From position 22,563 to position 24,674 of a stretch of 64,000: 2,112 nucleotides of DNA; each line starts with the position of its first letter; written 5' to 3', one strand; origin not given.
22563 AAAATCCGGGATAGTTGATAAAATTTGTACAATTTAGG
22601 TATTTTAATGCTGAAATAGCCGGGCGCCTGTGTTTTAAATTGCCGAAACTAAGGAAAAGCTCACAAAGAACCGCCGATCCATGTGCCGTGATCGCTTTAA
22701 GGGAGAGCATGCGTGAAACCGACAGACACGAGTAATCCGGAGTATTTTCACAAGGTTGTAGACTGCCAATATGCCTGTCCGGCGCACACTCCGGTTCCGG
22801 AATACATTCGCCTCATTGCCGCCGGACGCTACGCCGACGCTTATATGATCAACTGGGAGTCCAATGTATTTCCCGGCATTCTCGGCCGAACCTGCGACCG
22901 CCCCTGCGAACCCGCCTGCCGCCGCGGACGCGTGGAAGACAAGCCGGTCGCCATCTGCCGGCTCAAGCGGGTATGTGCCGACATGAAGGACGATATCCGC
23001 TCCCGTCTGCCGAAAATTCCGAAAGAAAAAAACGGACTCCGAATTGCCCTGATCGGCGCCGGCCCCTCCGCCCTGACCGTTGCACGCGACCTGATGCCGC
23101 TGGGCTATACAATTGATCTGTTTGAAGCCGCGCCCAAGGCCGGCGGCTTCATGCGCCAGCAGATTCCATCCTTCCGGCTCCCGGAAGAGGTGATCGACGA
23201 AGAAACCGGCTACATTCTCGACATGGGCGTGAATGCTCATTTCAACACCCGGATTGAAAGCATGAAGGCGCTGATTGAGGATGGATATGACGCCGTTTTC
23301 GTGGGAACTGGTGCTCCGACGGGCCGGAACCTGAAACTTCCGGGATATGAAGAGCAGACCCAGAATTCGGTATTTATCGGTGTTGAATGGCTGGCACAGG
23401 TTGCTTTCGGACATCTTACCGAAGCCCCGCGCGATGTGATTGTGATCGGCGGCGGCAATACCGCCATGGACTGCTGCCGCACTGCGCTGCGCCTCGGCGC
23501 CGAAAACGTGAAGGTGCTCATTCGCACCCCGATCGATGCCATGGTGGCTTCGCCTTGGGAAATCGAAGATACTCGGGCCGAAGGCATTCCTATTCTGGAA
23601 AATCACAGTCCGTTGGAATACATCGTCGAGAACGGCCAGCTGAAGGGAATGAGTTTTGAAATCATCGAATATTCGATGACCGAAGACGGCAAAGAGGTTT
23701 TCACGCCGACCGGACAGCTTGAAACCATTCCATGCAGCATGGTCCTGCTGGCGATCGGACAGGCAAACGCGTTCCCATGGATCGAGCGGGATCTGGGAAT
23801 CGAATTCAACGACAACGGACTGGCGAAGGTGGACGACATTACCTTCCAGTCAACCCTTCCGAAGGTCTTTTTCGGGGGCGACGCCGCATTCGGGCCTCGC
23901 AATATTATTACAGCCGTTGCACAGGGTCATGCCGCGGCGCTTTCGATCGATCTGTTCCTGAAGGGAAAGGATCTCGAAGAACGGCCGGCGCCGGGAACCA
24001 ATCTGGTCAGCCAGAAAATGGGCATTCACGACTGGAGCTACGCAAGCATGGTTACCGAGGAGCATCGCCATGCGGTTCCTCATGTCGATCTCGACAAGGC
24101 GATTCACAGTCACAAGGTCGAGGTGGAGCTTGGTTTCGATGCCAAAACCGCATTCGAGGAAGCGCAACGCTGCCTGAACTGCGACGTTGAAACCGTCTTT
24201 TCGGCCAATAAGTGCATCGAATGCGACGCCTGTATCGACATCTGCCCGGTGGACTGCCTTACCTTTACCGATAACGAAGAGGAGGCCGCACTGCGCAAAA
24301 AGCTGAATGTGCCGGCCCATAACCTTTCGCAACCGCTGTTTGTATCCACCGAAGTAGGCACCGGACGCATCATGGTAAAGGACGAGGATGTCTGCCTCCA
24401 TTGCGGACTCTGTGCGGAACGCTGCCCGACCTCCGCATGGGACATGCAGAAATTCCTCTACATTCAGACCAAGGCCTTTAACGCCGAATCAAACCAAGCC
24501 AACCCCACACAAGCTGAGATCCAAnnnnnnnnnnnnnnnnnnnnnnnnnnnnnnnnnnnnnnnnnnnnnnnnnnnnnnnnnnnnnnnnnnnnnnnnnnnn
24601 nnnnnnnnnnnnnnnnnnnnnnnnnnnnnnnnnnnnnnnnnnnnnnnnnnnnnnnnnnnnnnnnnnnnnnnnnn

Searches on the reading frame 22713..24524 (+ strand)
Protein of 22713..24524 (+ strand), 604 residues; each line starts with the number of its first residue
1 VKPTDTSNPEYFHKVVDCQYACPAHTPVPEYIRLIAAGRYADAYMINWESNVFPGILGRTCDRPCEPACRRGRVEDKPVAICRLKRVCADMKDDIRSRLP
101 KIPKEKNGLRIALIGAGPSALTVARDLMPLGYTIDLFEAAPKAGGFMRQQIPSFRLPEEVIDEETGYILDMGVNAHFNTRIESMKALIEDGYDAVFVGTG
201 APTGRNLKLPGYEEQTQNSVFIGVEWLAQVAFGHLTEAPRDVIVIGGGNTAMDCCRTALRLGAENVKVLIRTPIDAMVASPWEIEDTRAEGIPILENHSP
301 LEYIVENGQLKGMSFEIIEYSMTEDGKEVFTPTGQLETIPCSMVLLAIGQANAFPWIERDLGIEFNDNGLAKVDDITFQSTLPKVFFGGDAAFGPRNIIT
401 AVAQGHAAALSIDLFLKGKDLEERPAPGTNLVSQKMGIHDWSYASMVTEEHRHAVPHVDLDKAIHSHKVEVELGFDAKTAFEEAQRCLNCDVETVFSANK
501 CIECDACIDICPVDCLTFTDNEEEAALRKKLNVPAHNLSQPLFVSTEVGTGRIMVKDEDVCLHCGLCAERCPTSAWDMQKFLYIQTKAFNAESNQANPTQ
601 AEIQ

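Call 15: search_protein_families(library=pfam, proteins=[window:22713-24524:+], max_evalue=0.01)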
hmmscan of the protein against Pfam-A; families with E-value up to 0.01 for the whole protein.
window:22713-24524:+ (604 aa): 16 families
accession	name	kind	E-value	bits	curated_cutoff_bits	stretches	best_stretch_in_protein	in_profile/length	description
PF07992.20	Pyr_redox_2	-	2.6e-25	89.9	26.1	1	110-405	2-291/291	Pyridine nucleotide-disulphide oxidoreductase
PF14691.11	Fer4_20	-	2.1e-18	66.6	25.8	1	17-93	31-109/113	Dihydroprymidine dehydrogenase domain II, 4Fe-4S cluster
PF12838.12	Fer4_7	-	2.2e-10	41.3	27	1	500-575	1-52/52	4Fe-4S dicluster domain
PF00037.32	Fer4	-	7.3e-08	32.4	21.1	2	555-575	2-22/24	4Fe-4S binding domain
PF13738.12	Pyr_redox_3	-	4e-07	30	30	1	240-389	165-305/305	Pyridine nucleotide-disulphide oxidoreductase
PF00070.33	Pyr_redox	-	8.4e-06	26.7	22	0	242-312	2-76/82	Pyridine nucleotide-disulphide oxidoreductase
PF13237.11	Fer4_10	-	2.6e-05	24.5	25.5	2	554-578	2-22/53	4Fe-4S dicluster domain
PF13534.11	Fer4_17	-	0.00011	23.2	22.2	1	500-573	1-58/61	4Fe-4S dicluster domain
PF13187.11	Fer4_9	-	0.00023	21.6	27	1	500-574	1-50/52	4Fe-4S dicluster domain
PF13450.12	NAD_binding_8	-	0.00025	21.7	21.9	1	114-176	2-52/68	NAD(P)-binding Rossmann-like domain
PF13183.11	Fer4_8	-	0.00071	20.5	27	1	498-573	2-66/68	4Fe-4S dicluster domain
PF13484.11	Fer4_16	-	0.0011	20.1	30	1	500-522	1-21/66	4Fe-4S double cluster binding domain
PF12797.12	Fer4_2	-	0.0018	18.6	24.5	1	553-573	2-22/22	4Fe-4S binding domain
PF14697.11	Fer4_21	-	0.002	18.7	35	0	557-577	4-24/59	4Fe-4S dicluster domain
PF12800.12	Fer4_4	-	0.0023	18.6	24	1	499-513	2-16/17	4Fe-4S binding domain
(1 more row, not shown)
